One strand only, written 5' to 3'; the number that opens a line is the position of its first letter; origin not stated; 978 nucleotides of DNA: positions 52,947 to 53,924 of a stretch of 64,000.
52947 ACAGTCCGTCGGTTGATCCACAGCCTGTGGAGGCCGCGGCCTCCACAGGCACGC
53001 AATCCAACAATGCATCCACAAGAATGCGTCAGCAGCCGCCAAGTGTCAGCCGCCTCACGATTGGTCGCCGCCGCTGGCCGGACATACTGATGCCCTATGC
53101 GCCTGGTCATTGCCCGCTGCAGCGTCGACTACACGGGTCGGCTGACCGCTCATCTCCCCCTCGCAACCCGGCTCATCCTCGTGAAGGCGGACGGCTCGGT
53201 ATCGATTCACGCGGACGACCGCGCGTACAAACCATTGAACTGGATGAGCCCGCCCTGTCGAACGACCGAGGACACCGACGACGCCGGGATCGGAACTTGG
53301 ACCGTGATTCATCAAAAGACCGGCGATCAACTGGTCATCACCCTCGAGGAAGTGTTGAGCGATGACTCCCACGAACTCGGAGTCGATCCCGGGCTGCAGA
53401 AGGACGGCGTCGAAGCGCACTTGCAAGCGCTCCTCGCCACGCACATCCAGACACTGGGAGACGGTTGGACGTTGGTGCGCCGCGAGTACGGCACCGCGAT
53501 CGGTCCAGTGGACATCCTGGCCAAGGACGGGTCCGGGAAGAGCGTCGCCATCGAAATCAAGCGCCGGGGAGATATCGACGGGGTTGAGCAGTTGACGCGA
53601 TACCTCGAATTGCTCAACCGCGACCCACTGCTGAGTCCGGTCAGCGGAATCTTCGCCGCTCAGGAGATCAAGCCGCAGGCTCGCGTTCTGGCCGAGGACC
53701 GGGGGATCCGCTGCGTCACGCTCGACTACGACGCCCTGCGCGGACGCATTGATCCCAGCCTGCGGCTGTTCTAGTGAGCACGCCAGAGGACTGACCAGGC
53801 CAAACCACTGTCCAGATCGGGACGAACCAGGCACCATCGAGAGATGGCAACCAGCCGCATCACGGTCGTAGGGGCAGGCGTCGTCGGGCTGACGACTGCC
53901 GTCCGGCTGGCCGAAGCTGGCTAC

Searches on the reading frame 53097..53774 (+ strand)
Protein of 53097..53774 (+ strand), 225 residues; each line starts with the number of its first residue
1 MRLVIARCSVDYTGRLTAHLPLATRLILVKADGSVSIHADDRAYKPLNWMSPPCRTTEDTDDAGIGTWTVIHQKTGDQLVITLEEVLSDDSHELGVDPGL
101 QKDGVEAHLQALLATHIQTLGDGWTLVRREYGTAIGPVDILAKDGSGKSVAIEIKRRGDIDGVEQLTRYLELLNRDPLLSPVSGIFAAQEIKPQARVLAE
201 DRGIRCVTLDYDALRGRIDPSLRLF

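Call 9: find_encoding_contigs(protein=window:53097-53774:+, flank=10000, max_places=10)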
Protein window:53097-53774:+ (225 aa): no gene with exactly this product is on record in the collection.

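Call 16: find_homologous_proteins(query=window:53097-53774:+, max_evalue=1e-60)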
Query window:53097-53774:+ (225 aa): 8000 proteins with E <= 1e-60 among 8000 candidates; the best 120 are listed.
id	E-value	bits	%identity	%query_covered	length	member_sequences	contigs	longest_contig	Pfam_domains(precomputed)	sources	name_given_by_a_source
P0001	1.4e-144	497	100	100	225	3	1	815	PF01939.22,PF21003.3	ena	-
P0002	3.7e-142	489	97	100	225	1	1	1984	PF01939.22,PF21003.3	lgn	-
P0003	1.4e-131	455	89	100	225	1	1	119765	PF01939.22,PF21003.3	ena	-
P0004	1.1e-129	448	88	100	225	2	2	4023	PF01939.22,PF21003.3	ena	-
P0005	2.1e-127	441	88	100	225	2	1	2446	PF01939.22,PF21003.3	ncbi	-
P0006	2.3e-127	441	88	100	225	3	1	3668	PF01939.22,PF21003.3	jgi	jgi:RecB family endonuclease NucS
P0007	2.9e-126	437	87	100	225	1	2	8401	PF01939.22,PF21003.3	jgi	jgi:RecB family endonuclease NucS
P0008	3.7e-126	437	85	100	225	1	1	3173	PF01939.22,PF21003.3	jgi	jgi:RecB family endonuclease NucS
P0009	6.7e-126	436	86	100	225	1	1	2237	PF01939.22,PF21003.3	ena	-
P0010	1.3e-125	435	86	100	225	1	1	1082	PF01939.22,PF21003.3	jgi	-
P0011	4.3e-125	433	87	100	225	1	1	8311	PF01939.22,PF21003.3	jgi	jgi:endonuclease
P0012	4.8e-125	433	85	100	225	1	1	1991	PF01939.22,PF21003.3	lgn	-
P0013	7.5e-125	433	86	100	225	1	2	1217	PF01939.22,PF21003.3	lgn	-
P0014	1.1e-124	432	86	100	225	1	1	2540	PF01939.22,PF21003.3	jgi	jgi:RecB family endonuclease NucS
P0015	1.4e-124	432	86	100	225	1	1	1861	PF01939.22,PF21003.3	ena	-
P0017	8.6e-124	429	86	100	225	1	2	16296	PF01939.22,PF21003.3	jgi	jgi:hypothetical protein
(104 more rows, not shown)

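Call 17: find_encoding_contigs(protein=P0003, flank=10000, max_places=3)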
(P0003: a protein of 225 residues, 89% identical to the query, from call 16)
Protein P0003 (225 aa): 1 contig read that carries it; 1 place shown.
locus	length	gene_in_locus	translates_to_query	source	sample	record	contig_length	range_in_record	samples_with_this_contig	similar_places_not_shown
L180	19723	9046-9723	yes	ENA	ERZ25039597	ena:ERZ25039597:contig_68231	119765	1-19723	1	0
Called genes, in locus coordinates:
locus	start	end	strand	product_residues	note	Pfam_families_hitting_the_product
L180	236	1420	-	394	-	PF00108:Thiolase_N, PF02803:Thiolase_C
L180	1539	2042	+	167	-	PF00903:Glyoxalase, PF13468:Glyoxalase_3, PF13669:Glyoxalase_4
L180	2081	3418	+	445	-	PF08240:ADH_N, PF00107:ADH_zinc_N, PF13602:ADH_zinc_N_2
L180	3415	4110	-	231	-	PF00561:Abhydrolase_1, PF03096:Ndr (weak), PF12146:Hydrolase_4, PF12697:Abhydrolase_6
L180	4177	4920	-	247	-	-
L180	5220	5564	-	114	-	PF00725:3HCDH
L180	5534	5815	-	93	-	PF02737:3HCDH_N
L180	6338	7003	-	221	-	PF02737:3HCDH_N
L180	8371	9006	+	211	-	PF01593:Amino_oxidase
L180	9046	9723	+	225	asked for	PF21003:NucS_N, PF01939:NucS_C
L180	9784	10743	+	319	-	PF01266:DAO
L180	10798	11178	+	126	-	-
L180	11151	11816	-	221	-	PF00072:Response_reg, PF08281:Sigma70_r4_2, PF00196:GerE, PF04545:Sigma70_r4 (weak), PF13384:HTH_23 (weak)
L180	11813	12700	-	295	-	PF07730:HisKA_3, PF02518:HATPase_c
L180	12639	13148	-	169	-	-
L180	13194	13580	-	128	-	-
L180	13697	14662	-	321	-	PF01642:MM_CoA_mutase, PF02310:B12-binding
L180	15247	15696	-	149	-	PF01642:MM_CoA_mutase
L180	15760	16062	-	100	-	PF01740:STAS, PF13466:STAS_2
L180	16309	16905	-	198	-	PF02737:3HCDH_N, PF00725:3HCDH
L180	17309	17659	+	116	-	-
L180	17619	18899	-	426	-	PF00275:EPSP_synthase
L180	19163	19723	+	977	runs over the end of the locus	PF13191:AAA_16, PF13401:AAA_22 (faint), PF13424:TPR_12 (weak), PF00196:GerE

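Call 18: find_encoding_contigs(protein=P0002, flank=10000, max_places=3)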
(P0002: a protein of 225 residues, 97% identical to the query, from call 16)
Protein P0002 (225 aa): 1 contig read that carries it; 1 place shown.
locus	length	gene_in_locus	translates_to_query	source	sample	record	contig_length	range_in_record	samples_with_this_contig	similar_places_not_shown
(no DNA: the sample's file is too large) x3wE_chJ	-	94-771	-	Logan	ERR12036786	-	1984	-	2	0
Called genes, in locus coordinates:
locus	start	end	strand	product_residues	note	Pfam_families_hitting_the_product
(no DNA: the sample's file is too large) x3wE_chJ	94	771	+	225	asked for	PF21003:NucS_N, PF01939:NucS_C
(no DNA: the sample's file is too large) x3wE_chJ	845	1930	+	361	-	PF01266:DAO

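Call 19: find_encoding_contigs(protein=P0001, flank=10000, max_places=3)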
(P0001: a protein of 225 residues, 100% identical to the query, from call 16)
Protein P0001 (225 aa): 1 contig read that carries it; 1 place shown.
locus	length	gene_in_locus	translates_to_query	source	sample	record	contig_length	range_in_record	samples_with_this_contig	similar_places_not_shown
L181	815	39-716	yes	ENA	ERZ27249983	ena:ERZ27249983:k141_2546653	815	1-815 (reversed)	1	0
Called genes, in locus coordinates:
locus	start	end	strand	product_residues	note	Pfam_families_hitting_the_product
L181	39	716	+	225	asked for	PF21003:NucS_N, PF01939:NucS_C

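Call 34: find_encoding_contigs(protein=P0004, flank=6000, max_places=2)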
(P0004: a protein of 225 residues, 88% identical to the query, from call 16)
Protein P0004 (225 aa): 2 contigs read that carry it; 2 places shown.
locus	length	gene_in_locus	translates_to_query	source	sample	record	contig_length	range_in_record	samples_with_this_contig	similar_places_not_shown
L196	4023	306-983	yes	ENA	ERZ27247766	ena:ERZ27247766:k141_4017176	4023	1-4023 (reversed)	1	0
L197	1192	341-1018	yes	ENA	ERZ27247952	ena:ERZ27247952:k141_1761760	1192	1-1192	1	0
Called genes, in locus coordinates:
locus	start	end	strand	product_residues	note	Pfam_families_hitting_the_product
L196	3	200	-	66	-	?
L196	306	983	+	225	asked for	PF21003:NucS_N, PF01939:NucS_C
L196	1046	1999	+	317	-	PF00890:FAD_binding_2, PF01266:DAO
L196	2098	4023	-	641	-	?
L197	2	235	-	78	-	?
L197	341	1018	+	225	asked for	PF21003:NucS_N, PF01939:NucS_C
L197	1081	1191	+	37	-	?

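Call 35: find_encoding_contigs(protein=P0007, flank=6000, max_places=2)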
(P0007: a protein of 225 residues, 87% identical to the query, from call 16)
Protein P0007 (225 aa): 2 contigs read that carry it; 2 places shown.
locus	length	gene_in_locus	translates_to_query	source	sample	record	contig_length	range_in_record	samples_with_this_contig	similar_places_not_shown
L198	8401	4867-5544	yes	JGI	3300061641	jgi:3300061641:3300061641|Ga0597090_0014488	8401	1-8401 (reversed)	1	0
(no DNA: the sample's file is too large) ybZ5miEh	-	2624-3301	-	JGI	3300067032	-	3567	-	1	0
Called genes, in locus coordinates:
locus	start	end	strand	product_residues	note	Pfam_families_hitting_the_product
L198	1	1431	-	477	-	?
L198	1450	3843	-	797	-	PF02463:SMC_N (faint), PF20703:nSTAND1 (faint), PF13304:AAA_21 (faint), PF13555:AAA_29 (faint), PF00684:DnaJ_CXXCXGXG (faint), PF00005:ABC_tran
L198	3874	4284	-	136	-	PF00903:Glyoxalase, PF18029:Glyoxalase_6 (weak)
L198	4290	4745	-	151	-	PF00165:HTH_AraC (weak), PF12833:HTH_18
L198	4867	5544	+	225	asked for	PF21003:NucS_N, PF01939:NucS_C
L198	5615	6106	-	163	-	PF13238:AAA_18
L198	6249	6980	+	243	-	PF08241:Methyltransf_11, PF08242:Methyltransf_12 (weak), PF13649:Methyltransf_25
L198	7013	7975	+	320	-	PF00890:FAD_binding_2 (faint), PF01266:DAO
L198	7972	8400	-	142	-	?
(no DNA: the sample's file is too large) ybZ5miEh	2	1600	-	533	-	?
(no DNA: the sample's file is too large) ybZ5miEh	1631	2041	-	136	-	PF00903:Glyoxalase, PF18029:Glyoxalase_6 (weak)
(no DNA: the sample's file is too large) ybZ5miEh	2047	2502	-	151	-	PF00165:HTH_AraC (weak), PF12833:HTH_18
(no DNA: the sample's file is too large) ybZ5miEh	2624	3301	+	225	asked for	PF21003:NucS_N, PF01939:NucS_C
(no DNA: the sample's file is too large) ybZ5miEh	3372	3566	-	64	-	?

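Call 36: find_encoding_contigs(protein=P0017, flank=10000, max_places=2)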
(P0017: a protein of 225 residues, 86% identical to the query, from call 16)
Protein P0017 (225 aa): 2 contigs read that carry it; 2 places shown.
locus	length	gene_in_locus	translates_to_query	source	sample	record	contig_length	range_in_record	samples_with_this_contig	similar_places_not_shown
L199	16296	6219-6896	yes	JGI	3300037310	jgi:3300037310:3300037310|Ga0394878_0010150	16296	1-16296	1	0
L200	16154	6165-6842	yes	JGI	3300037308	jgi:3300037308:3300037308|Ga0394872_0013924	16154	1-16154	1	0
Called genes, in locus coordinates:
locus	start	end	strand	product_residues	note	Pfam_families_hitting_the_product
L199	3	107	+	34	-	?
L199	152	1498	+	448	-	PF08240:ADH_N, PF00107:ADH_zinc_N, PF13602:ADH_zinc_N_2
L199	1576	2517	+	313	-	PF00892:EamA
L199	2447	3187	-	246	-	PF00561:Abhydrolase_1, PF00975:Thioesterase (weak), PF12146:Hydrolase_4, PF12697:Abhydrolase_6, PF03096:Ndr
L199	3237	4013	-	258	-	-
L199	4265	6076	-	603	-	PF02737:3HCDH_N, PF03446:NAD_binding_2 (faint), PF03807:F420_oxidored (faint), PF00725:3HCDH, PF02737:3HCDH_N, PF00725:3HCDH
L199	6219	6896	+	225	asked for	PF21003:NucS_N, PF01939:NucS_C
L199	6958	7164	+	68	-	-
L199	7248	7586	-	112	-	-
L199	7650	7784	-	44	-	-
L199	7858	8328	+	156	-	PF01061:ABC2_membrane, PF12698:ABC2_membrane_3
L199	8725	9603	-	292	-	PF00072:Response_reg (weak), PF00196:GerE, PF08281:Sigma70_r4_2 (weak), PF13384:HTH_23 (faint)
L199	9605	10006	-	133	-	PF07730:HisKA_3 (weak)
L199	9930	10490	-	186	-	-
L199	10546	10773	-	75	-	-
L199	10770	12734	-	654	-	PF01642:MM_CoA_mutase, PF02310:B12-binding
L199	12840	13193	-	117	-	PF01740:STAS, PF13466:STAS_2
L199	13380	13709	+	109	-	-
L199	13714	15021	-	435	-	PF00275:EPSP_synthase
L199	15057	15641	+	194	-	PF01923:Cob_adeno_trans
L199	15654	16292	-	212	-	PF02668:TauD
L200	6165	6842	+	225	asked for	PF21003:NucS_N, PF01939:NucS_C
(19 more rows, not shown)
